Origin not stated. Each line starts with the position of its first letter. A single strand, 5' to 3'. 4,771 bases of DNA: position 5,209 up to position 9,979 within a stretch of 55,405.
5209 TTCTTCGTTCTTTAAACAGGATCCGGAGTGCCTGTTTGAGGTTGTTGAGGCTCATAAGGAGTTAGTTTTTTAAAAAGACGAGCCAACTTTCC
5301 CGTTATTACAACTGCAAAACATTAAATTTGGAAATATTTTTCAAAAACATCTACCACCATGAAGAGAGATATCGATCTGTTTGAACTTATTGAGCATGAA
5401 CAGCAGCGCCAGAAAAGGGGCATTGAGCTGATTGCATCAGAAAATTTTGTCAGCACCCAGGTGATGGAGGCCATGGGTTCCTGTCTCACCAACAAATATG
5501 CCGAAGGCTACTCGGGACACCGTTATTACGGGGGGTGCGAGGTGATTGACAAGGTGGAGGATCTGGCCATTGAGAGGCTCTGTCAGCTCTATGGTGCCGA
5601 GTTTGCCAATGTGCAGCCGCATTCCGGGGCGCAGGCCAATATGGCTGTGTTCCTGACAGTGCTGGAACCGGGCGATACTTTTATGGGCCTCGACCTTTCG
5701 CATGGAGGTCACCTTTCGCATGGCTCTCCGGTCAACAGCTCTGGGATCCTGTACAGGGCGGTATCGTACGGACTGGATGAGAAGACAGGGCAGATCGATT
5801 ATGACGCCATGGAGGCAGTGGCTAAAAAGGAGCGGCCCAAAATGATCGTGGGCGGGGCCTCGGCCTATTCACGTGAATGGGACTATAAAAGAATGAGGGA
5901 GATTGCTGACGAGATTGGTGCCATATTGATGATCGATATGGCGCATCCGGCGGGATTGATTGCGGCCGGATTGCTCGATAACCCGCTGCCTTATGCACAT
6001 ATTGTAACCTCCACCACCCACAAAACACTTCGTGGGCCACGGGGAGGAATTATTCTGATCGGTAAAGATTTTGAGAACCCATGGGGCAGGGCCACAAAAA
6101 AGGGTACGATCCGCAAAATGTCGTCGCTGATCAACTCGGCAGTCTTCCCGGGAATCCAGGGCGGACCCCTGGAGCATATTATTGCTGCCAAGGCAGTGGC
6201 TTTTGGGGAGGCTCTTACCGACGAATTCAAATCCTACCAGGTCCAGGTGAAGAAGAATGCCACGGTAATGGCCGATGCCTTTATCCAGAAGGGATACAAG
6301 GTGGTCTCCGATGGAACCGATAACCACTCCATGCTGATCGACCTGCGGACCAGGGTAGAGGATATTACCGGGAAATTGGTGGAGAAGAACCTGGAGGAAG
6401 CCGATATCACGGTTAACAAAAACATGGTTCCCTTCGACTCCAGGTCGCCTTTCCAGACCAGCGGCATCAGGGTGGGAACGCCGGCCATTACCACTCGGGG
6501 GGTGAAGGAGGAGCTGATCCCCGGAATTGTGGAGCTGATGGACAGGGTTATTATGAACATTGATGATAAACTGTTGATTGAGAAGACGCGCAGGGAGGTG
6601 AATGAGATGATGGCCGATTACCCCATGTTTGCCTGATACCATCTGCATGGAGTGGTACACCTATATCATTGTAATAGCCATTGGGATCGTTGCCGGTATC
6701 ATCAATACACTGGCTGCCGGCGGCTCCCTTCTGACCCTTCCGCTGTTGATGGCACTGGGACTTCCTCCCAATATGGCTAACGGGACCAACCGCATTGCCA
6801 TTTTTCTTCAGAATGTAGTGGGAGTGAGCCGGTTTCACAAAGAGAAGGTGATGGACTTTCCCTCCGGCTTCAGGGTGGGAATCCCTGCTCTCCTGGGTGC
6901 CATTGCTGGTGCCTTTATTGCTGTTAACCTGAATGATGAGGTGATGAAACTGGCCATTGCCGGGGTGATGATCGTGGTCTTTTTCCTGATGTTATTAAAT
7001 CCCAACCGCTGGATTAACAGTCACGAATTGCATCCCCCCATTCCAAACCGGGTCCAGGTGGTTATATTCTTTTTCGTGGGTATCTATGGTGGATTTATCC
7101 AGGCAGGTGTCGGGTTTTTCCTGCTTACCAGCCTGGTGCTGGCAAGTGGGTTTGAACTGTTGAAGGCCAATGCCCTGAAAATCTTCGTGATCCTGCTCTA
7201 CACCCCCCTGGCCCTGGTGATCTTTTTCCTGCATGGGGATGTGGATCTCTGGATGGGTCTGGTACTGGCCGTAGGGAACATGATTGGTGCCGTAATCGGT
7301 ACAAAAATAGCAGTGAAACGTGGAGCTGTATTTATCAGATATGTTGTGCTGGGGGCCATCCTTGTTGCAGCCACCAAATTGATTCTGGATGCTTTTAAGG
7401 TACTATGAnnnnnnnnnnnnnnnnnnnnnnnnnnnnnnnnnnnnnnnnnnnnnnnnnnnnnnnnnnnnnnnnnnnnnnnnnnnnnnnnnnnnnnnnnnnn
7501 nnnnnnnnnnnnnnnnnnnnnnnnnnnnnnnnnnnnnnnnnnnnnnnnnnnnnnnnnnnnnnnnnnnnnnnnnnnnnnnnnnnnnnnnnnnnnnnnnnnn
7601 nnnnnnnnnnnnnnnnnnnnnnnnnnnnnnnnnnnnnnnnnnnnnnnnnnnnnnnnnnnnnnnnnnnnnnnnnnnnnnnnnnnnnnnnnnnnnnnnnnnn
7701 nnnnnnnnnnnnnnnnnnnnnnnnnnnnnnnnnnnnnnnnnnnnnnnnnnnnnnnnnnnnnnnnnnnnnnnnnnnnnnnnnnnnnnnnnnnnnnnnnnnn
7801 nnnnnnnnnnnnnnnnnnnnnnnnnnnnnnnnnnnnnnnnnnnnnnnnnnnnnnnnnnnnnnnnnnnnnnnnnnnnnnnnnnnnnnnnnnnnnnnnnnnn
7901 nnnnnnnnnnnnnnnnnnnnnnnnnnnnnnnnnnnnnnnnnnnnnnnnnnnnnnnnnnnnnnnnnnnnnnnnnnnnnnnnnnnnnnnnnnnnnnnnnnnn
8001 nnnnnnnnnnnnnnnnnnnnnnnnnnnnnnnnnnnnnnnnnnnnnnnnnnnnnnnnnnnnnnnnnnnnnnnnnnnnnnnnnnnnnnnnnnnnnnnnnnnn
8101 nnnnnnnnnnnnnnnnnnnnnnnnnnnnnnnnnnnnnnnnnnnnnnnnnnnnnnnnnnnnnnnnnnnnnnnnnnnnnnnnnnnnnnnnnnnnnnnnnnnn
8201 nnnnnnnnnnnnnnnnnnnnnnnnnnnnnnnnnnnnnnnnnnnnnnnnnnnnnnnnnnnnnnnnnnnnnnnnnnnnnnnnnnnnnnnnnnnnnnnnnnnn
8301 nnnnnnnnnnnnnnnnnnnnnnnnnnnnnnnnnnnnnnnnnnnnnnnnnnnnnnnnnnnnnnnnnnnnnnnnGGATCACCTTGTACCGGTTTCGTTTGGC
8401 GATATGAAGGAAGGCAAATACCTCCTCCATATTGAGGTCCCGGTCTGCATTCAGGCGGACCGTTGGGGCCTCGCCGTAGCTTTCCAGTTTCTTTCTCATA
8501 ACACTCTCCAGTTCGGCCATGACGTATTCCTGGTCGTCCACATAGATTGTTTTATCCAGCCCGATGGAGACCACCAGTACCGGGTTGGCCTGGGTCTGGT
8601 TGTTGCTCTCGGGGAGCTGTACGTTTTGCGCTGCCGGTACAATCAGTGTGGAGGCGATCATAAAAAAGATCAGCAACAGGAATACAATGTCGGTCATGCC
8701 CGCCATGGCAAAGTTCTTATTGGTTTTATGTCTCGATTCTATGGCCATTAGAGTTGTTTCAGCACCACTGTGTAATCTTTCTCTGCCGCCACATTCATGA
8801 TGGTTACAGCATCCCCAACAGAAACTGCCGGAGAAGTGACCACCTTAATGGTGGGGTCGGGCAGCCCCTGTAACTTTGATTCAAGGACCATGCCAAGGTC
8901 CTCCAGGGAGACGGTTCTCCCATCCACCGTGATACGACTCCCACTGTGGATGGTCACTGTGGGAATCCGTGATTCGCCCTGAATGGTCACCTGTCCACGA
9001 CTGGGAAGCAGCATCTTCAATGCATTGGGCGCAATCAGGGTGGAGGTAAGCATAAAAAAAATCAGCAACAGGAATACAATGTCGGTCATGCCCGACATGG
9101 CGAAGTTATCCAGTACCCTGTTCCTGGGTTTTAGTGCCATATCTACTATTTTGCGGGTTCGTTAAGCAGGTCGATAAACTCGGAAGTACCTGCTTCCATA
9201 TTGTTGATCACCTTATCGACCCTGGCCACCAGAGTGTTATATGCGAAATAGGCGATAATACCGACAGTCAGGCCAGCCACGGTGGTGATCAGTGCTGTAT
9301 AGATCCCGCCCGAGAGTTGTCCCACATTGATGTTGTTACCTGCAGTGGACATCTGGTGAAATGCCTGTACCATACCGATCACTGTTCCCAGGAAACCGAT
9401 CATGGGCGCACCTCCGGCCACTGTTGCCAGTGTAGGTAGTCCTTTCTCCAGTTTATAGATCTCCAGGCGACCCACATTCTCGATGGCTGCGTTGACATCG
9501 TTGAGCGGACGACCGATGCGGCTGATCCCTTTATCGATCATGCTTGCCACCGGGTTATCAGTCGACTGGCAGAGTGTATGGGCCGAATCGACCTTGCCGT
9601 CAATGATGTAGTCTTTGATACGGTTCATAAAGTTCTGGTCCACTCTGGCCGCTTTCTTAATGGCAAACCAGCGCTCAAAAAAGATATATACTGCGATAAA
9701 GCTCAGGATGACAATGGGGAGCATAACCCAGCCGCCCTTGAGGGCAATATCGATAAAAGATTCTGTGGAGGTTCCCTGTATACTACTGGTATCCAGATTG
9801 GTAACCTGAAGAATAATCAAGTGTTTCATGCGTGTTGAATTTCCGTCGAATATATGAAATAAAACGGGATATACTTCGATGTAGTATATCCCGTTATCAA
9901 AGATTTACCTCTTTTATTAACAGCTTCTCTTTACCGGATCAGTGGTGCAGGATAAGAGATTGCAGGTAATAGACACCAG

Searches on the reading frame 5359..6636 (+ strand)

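Call 30: search_protein_families(library=pfam, proteins=[window:5359-6636:+], max_evalue=0.001)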
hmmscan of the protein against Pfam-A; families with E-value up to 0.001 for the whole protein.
window:5359-6636:+ (425 aa): 2 families
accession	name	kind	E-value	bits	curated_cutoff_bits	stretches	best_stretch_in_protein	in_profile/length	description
PF00464.25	SHMT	-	1.2e-167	558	27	1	3-390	4-395/399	Serine hydroxymethyltransferase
PF00155.27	Aminotran_1_2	-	2.2e-06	27.6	19.7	1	71-317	48-299/361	Aminotransferase class I and II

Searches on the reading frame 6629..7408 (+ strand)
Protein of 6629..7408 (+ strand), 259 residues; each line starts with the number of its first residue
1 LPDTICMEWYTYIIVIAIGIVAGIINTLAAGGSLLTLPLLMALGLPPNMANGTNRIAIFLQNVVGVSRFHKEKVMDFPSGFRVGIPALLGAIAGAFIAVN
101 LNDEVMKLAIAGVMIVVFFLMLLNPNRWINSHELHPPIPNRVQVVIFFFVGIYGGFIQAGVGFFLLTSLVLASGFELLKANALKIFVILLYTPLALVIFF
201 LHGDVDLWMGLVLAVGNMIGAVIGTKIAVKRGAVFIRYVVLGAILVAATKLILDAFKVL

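Call 30: search_protein_families(library=pfam, proteins=[window:6629-7408:+], max_evalue=0.001)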
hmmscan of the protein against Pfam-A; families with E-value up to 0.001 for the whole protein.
window:6629-7408:+ (259 aa): 1 family
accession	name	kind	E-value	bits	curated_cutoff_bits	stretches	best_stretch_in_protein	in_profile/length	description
PF01925.25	TauE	-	1.2e-44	153.2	32.6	1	15-251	1-237/237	Sulfite exporter TauE/SafE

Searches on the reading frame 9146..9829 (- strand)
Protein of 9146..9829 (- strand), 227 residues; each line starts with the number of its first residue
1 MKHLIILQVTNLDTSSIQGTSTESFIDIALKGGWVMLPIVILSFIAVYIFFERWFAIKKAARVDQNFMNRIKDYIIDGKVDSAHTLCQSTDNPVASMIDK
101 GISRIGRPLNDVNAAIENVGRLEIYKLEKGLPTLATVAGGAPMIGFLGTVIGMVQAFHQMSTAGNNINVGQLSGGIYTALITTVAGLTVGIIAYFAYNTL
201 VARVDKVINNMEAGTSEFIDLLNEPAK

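Call 30: search_protein_families(library=pfam, proteins=[window:9146-9829:-], max_evalue=0.001)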
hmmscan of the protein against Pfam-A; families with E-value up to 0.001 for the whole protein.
window:9146-9829:- (227 aa): 1 family
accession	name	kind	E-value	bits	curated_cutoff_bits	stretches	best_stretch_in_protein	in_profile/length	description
PF01618.21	MotA_ExbB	-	1.7e-29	102.6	22.9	1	91-212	3-126/127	MotA/TolQ/ExbB proton channel family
